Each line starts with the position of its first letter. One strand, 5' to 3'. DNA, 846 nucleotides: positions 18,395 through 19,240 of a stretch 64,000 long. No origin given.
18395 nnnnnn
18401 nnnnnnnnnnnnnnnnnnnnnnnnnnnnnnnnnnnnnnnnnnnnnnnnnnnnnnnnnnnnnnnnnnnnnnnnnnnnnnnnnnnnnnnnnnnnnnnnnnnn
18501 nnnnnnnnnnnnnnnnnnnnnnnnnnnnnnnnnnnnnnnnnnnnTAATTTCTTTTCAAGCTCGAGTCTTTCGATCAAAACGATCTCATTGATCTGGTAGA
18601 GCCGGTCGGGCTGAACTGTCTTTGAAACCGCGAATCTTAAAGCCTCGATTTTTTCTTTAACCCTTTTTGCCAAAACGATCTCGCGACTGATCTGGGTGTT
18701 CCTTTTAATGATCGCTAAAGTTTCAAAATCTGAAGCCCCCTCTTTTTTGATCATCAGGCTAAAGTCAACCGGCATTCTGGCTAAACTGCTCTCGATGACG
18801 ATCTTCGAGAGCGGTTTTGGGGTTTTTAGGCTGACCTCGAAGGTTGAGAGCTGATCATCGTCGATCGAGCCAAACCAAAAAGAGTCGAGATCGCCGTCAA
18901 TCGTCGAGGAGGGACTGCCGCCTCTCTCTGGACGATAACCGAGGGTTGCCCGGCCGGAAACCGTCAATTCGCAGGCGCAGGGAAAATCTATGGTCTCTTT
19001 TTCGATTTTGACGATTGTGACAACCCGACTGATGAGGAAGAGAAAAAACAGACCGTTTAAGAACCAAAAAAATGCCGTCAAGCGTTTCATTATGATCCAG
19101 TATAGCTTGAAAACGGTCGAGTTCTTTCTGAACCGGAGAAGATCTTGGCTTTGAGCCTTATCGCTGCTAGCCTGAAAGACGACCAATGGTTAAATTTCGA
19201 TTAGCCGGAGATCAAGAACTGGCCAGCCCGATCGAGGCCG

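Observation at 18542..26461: Discoidin (F5/8 type C)-like domain found both fused to a GT-C-like membrane protein and as a stand-alone ORF translationally coupled to a giant YfhO-like protein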

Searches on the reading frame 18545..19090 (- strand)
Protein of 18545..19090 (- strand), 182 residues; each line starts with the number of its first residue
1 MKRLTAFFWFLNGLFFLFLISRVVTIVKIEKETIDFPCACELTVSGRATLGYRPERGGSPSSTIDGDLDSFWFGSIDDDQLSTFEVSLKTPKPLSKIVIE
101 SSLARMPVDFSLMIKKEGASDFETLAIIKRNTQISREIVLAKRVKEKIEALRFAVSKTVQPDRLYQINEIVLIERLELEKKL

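Call 7: search_protein_families(library=pfam, proteins=[window:18545-19090:-], max_evalue=1)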
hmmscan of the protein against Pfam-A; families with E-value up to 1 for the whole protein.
window:18545-19090:- (182 aa): 1 family
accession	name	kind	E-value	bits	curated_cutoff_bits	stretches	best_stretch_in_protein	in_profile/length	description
PF00754.31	F5_F8_type_C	-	0.00013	22.6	28.2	1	56-133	10-90/127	F5/8 type C domain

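Call 13: search_protein_families(library=ncbifam, proteins=[window:18545-19090:-], max_evalue=1)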
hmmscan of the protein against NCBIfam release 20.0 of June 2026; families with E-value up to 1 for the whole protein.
window:18545-19090:- (182 aa): 0 families

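Call 14: find_encoding_contigs(protein=window:18545-19090:-, flank=10000, max_places=10)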
Protein window:18545-19090:- (182 aa): 3 contigs read that carry it; 2 places shown.
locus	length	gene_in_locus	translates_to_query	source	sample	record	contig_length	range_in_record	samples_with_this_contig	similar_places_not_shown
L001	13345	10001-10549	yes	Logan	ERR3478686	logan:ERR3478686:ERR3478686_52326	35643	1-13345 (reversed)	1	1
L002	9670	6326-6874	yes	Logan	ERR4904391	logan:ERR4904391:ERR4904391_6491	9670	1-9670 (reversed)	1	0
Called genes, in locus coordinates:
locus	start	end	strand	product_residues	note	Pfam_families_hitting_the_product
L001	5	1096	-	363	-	PF02350:Epimerase_2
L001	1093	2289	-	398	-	PF13439:Glyco_transf_4, PF13579:Glyco_trans_4_4 (weak), PF00534:Glycos_transf_1, PF13692:Glyco_trans_1_4, PF13524:Glyco_trans_1_2 (weak)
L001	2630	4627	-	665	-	-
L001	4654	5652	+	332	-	PF01073:3Beta_HSD, PF01370:Epimerase, PF02719:Polysacc_synt_2 (weak), PF04321:RmlD_sub_bind, PF05368:NmrA (weak), PF07993:NAD_binding_4, PF16363:GDP_Man_Dehyd, PF13460:NAD_binding_10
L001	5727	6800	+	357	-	PF01073:3Beta_HSD, PF01370:Epimerase, PF02719:Polysacc_synt_2 (faint), PF04321:RmlD_sub_bind, PF13460:NAD_binding_10, PF16363:GDP_Man_Dehyd, PF07993:NAD_binding_4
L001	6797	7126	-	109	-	-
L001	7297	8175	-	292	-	PF01040:UbiA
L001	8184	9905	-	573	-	PF01209:Ubie_methyltran, PF02353:CMAS, PF13489:Methyltransf_23, PF13847:Methyltransf_31, PF08241:Methyltransf_11, PF08242:Methyltransf_12, PF13649:Methyltransf_25, PF01209:Ubie_methyltran, +11 more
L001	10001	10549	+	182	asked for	-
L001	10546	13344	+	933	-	?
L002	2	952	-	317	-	?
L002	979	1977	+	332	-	PF01073:3Beta_HSD, PF01370:Epimerase, PF02719:Polysacc_synt_2 (weak), PF04321:RmlD_sub_bind, PF05368:NmrA (weak), PF07993:NAD_binding_4, PF16363:GDP_Man_Dehyd, PF13460:NAD_binding_10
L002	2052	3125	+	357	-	PF01073:3Beta_HSD, PF01370:Epimerase, PF02719:Polysacc_synt_2 (faint), PF04321:RmlD_sub_bind, PF13460:NAD_binding_10, PF16363:GDP_Man_Dehyd, PF07993:NAD_binding_4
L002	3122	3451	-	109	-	-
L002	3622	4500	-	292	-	PF01040:UbiA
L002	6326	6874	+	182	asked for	-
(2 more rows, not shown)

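Call 15: find_homologous_proteins(query=window:18545-19090:-, max_evalue=0.01)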
Query window:18545-19090:- (182 aa): 1 proteins with E <= 0.01 among 218 candidates.
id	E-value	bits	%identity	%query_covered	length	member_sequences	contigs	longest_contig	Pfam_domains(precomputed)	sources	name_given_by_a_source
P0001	2.1e-111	387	100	100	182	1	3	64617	-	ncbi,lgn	-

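Call 17: list_cluster_members(proteins=[window:18545-19090:-, window:24464-26461:+, window:15093-18545:-])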
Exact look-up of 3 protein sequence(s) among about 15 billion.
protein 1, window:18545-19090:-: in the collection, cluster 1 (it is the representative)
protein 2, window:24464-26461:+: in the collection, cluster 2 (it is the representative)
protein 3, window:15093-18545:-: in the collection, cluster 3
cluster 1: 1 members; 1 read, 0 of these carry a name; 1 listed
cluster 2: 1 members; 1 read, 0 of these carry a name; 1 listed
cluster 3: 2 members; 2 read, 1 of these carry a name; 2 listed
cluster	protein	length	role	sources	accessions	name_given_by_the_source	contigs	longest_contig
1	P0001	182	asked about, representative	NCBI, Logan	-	-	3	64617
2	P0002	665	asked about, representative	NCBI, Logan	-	-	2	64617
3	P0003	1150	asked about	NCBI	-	-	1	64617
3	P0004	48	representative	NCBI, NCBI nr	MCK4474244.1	hypothetical protein KAU30_00270 [Candidatus Bathyarchaeota archaeon] | hypothetical protein [Candidatus Bathyarchaeota archaeon]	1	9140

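Call 18: find_homologous_proteins(query=P0002, max_evalue=0.001)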
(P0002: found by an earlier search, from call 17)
Query P0002 (665 aa): 1 proteins with E <= 0.001 among 8000 candidates.
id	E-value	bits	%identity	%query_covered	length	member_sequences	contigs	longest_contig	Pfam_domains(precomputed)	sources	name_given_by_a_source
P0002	0.0e+0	1408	100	100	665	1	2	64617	-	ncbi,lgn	-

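Call 19: find_homologous_proteins(query=P0003, max_evalue=0.001)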
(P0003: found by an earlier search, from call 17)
Query P0003 (1150 aa): 7 proteins with E <= 0.001 among 8000 candidates.
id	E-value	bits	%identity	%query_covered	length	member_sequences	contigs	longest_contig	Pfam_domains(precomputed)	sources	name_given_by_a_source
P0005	1.3e-33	134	27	48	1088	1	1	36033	-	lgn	-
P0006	1.2e-16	78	25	49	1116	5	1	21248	-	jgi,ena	-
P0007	1.8e-16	77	25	49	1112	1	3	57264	-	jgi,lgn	jgi:hypothetical protein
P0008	7.6e-13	65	23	76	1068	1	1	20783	PF11847.14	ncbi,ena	-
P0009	1.5e-6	44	53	4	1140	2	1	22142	PF11847.14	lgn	-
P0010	2.4e-4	37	21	45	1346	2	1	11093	-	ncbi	-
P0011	4.0e-4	36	26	25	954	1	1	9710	-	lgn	-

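Call 20: search_solved_structures(query=P0003, max_evalue=10)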
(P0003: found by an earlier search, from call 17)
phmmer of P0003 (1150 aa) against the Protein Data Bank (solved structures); distinct sequences matched with E-value up to 10: 0.

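Call 21: search_solved_structures(query=P0002, max_evalue=10)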
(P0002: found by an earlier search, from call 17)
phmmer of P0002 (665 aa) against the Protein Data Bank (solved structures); distinct sequences matched with E-value up to 10: 2.
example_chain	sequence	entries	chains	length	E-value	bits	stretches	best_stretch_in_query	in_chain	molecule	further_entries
3dl8_E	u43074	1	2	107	0.28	13.3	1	198-267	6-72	Protein-export membrane protein secG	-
7xtl_A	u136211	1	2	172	0.55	12.3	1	69-137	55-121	Alpha-1,3-mannosyl-glycoprotein 4-beta-N-acetylglucosaminyltransferase A soluble form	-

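Call 22: search_solved_structures(query=P0001, max_evalue=10, show_alignments=2)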
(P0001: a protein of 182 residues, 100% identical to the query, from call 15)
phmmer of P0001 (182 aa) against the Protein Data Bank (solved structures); distinct sequences matched with E-value up to 10: 1.
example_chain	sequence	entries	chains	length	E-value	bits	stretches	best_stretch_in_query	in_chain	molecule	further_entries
5jay_A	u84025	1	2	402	1.4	11.7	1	30-53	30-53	8-amino-7-oxononanoate synthase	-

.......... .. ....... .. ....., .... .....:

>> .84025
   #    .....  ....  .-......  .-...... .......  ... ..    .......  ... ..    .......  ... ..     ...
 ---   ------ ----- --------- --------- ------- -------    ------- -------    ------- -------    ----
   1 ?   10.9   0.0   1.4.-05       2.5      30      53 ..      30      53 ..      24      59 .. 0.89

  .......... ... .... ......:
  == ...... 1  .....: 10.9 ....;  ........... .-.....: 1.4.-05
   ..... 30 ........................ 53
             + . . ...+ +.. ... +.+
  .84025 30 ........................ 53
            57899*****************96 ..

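Call 27: search_protein_families(library=pfam, proteins=[P0005, P0006, P0008, P0009, P0010, P0011], max_evalue=1)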
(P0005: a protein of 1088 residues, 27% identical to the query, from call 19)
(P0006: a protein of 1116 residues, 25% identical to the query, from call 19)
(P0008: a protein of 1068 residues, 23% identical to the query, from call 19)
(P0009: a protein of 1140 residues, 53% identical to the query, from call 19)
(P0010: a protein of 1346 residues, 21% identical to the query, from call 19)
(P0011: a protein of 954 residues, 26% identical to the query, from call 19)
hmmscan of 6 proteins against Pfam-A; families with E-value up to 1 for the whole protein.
P0005 (1088 aa): 0 families

P0006 (1116 aa): 2 families
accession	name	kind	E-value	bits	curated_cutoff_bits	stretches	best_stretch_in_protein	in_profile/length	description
PF11847.13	GT-C_AftD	-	0.031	12.6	26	0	101-180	81-161/661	Alpha-(1->3)-arabinofuranosyltransferase, N-terminal GT-C domain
PF25458.1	INTS4_C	-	0.2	12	27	1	834-908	27-100/129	Integrator subunit 4 family C-terminal Ig-like domain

P0008 (1068 aa): 3 families
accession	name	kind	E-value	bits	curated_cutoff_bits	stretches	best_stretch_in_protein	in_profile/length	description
PF11847.13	GT-C_AftD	-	2e-07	29.8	26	1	120-587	99-542/661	Alpha-(1->3)-arabinofuranosyltransferase, N-terminal GT-C domain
PF10131.15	PTPS_related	-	5.5e-06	25.6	26.4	1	98-246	27-169/621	6-pyruvoyl-tetrahydropterin synthase related domain; membrane protein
PF16990.11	CBM_35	-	0.0027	18.5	28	1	855-949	20-119/121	Carbohydrate binding module (family 35)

P0009 (1140 aa): 3 families
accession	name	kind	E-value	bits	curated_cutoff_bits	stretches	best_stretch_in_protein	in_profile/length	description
PF11847.13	GT-C_AftD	-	6.8e-12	44.6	26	1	270-597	239-570/661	Alpha-(1->3)-arabinofuranosyltransferase, N-terminal GT-C domain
PF10484.15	MRP-S23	-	0.0076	16.9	22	1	652-723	43-112/128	Mitochondrial ribosomal protein S23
PF10332.14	DUF2418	-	0.98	10.4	22.3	0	131-182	4-55/96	Protein of unknown function (DUF2418)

P0010 (1346 aa): 3 families
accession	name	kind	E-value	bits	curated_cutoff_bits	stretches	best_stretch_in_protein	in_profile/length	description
PF03425.19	CBM_11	-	0.00014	22.4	27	2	1014-1113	24-128/182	Carbohydrate binding domain (family 11)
PF17992.7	Agarase_CBM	-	0.12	12.5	26.3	0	841-889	19-68/178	Agarase CBM like domain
PF23623.1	GBD_IRG7_N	-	0.22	12.2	27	0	1203-1259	27-83/95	IRG7 N-terminal galactose binding domain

P0011 (954 aa): 0 families

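Call 28: search_protein_representatives(protein=window:18545-19090:-)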
Query: 182 residues. Proteins with E-value up to 0.001 (for the whole library): 7; up to 1e-10: 2; up to 1e-30: 1. The best 7 are listed.
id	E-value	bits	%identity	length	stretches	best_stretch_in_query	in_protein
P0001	6.6e-112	387.0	100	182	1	1-182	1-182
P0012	3.7e-16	75.5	27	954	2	56-175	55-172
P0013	4.1e-10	55.8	34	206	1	52-175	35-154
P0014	2.9e-05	40.0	39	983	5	48-78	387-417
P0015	1.4e-04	37.8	30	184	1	45-173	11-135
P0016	3.1e-04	36.7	49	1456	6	59-87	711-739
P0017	3.1e-04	36.7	25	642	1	50-174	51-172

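Call 30: search_protein_families(library=pfam, proteins=[P0012, P0013, P0015, P0017], max_evalue=1)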
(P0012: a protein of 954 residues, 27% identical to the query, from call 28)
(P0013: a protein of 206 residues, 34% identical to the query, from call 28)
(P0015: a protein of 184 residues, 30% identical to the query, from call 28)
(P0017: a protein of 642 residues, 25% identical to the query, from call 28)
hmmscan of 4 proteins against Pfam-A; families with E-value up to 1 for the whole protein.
P0012 (954 aa): 3 families
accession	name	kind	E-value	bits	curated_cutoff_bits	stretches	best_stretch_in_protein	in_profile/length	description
PF00754.31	F5_F8_type_C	-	5.3e-17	62.6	28.2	2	54-155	9-115/127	F5/8 type C domain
PF22633.2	F5_F8_type_C_2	-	1.6e-11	45.1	27.8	2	62-136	2-79/91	NedA-like, galactose-binding domain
PF13231.12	PMT_2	-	3.8e-09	37.4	26.1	1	573-719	13-160/160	Dolichyl-phosphate-mannose-protein mannosyltransferase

P0013 (206 aa): 4 families
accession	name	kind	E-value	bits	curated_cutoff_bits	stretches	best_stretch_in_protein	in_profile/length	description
PF00754.31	F5_F8_type_C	-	2.1e-10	41.2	28.2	1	40-149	11-127/127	F5/8 type C domain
PF22633.2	F5_F8_type_C_2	-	1.6e-06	29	27.8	1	46-115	2-73/91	NedA-like, galactose-binding domain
PF24135.1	DUF7402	-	0.051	14.1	27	1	61-83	43-65/133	Domain of unknown function (DUF7402)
PF01113.26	DapB_N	-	0.14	12.7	25.6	1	99-139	39-79/124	Dihydrodipicolinate reductase, N-terminus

P0015 (184 aa): 1 family
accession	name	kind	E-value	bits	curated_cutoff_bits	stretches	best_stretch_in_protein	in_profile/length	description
PF24297.1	DUF7481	-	0.17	10.8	26.1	1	21-94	126-202/425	Family of unknown function (DUF7481)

P0017 (642 aa): 4 families
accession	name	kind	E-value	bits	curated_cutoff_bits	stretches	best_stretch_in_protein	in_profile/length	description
PF13231.12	PMT_2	-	1.4e-11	45.3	26.1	1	268-436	2-158/160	Dolichyl-phosphate-mannose-protein mannosyltransferase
PF00754.31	F5_F8_type_C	-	2.4e-08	34.6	28.2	1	52-168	5-127/127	F5/8 type C domain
PF22633.2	F5_F8_type_C_2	-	1.4e-05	26.1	27.8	1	64-151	2-91/91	NedA-like, galactose-binding domain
PF24607.1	CBM_AftD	-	0.0016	18.5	27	1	49-157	7-114/149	Arabinofuranosyltransferase D, third carbohydrate binding module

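Call 34: find_encoding_contigs(protein=P0005, flank=6000, max_places=3)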
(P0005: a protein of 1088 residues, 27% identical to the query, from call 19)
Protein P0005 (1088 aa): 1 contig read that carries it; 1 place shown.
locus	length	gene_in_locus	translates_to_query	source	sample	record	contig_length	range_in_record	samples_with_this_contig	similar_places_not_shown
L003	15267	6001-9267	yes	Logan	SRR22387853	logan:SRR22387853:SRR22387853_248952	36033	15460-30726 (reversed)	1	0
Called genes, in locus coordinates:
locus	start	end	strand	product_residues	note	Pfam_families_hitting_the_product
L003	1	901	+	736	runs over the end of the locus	-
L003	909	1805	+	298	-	PF13641:Glyco_tranf_2_3, PF00535:Glycos_transf_2, PF10111:Glyco_tranf_2_2, PF13632:Glyco_trans_2_3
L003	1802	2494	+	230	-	PF13489:Methyltransf_23 (weak), PF08241:Methyltransf_11, PF13649:Methyltransf_25 (weak)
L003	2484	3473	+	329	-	PF00535:Glycos_transf_2, PF13641:Glyco_tranf_2_3 (weak)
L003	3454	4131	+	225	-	PF13489:Methyltransf_23, PF07021:MetW, PF13847:Methyltransf_31, PF08241:Methyltransf_11, PF08242:Methyltransf_12, PF13649:Methyltransf_25 (weak)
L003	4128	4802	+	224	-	PF03141:Methyltransf_29, PF05401:NodS, PF01209:Ubie_methyltran, PF05175:MTS, PF13847:Methyltransf_31, PF13489:Methyltransf_23, PF08241:Methyltransf_11, PF08242:Methyltransf_12, +4 more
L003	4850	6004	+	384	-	PF13439:Glyco_transf_4, PF00534:Glycos_transf_1, PF13692:Glyco_trans_1_4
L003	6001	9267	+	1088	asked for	-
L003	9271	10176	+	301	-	-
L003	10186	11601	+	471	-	PF13231:PMT_2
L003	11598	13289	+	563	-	PF13231:PMT_2 (weak)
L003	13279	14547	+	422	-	PF01943:Polysacc_synt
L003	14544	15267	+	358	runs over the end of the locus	PF13439:Glyco_transf_4, PF00534:Glycos_transf_1, PF13692:Glyco_trans_1_4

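Call 35: find_encoding_contigs(protein=P0007, flank=6000, max_places=3)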
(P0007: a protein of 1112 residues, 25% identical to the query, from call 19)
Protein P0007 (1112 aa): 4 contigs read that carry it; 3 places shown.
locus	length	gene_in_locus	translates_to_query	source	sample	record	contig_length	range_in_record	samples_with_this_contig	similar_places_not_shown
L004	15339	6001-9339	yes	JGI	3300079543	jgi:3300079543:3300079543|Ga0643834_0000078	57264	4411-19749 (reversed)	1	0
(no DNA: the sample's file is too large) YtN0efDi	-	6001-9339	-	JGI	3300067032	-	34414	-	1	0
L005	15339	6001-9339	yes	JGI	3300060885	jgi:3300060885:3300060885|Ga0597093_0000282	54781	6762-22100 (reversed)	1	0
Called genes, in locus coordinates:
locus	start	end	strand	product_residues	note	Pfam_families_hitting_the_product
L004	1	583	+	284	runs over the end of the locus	PF00535:Glycos_transf_2, PF10111:Glyco_tranf_2_2, PF13641:Glyco_tranf_2_3 (faint)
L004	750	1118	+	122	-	-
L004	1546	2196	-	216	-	-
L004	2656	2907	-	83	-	-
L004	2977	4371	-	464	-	-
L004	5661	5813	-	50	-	-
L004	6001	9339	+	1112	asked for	-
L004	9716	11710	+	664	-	PF07995:GSDH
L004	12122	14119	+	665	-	PF22807:TrAA12 (faint), PF07995:GSDH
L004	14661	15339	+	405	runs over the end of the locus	PF13439:Glyco_transf_4, PF13579:Glyco_trans_4_4 (weak), PF20706:GT4-conflict (weak), PF00534:Glycos_transf_1, PF13692:Glyco_trans_1_4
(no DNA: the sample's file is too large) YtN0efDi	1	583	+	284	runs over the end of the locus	PF00535:Glycos_transf_2, PF10111:Glyco_tranf_2_2, PF13641:Glyco_tranf_2_3 (faint)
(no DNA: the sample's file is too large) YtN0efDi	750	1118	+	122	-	-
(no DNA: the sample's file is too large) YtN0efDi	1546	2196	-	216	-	-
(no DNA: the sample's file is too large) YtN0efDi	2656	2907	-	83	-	-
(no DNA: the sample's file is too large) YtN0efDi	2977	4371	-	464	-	-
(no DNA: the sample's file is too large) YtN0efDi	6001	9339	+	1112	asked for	-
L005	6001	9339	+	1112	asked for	-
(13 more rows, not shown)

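Call 36: find_encoding_contigs(protein=P0008, flank=6000, max_places=3)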
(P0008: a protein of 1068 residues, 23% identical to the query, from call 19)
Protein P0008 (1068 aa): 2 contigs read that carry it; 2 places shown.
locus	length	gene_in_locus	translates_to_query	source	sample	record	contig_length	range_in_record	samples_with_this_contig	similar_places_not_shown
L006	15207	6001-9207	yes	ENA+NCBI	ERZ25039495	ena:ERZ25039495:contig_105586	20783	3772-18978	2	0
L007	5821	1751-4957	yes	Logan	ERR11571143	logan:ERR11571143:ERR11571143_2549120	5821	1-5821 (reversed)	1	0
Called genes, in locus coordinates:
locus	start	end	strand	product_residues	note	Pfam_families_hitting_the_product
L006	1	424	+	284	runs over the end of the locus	PF00535:Glycos_transf_2, PF10111:Glyco_tranf_2_2, PF13641:Glyco_tranf_2_3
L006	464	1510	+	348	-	PF01370:Epimerase, PF02719:Polysacc_synt_2 (weak), PF04321:RmlD_sub_bind (weak), PF16363:GDP_Man_Dehyd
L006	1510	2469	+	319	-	PF01073:3Beta_HSD, PF01370:Epimerase, PF02719:Polysacc_synt_2 (faint), PF16363:GDP_Man_Dehyd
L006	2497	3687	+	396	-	PF00534:Glycos_transf_1, PF13692:Glyco_trans_1_4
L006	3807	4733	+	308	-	PF13489:Methyltransf_23 (weak), PF08241:Methyltransf_11, PF13649:Methyltransf_25, PF13847:Methyltransf_31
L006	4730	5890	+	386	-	PF20706:GT4-conflict (weak), PF00534:Glycos_transf_1, PF13692:Glyco_trans_1_4, PF13524:Glyco_trans_1_2 (weak)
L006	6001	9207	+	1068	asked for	PF11847:GT-C_AftD (weak)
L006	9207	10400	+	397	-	PF13439:Glyco_transf_4, PF00534:Glycos_transf_1, PF13692:Glyco_trans_1_4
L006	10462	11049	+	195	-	PF00583:Acetyltransf_1, PF13508:Acetyltransf_7, PF13673:Acetyltransf_10 (weak)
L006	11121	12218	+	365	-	PF00155:Aminotran_1_2, PF01041:DegT_DnrJ_EryC1, PF01053:Cys_Met_Meta_PP (weak)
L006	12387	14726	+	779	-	PF05048:NosD, PF13229:Beta_helix (weak)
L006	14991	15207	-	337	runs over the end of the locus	PF01073:3Beta_HSD, PF01370:Epimerase, PF02719:Polysacc_synt_2 (faint), PF04321:RmlD_sub_bind, PF16363:GDP_Man_Dehyd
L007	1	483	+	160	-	?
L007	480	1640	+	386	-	PF20706:GT4-conflict (weak), PF00534:Glycos_transf_1, PF13692:Glyco_trans_1_4, PF13524:Glyco_trans_1_2 (weak)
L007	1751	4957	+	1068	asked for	PF11847:GT-C_AftD (weak)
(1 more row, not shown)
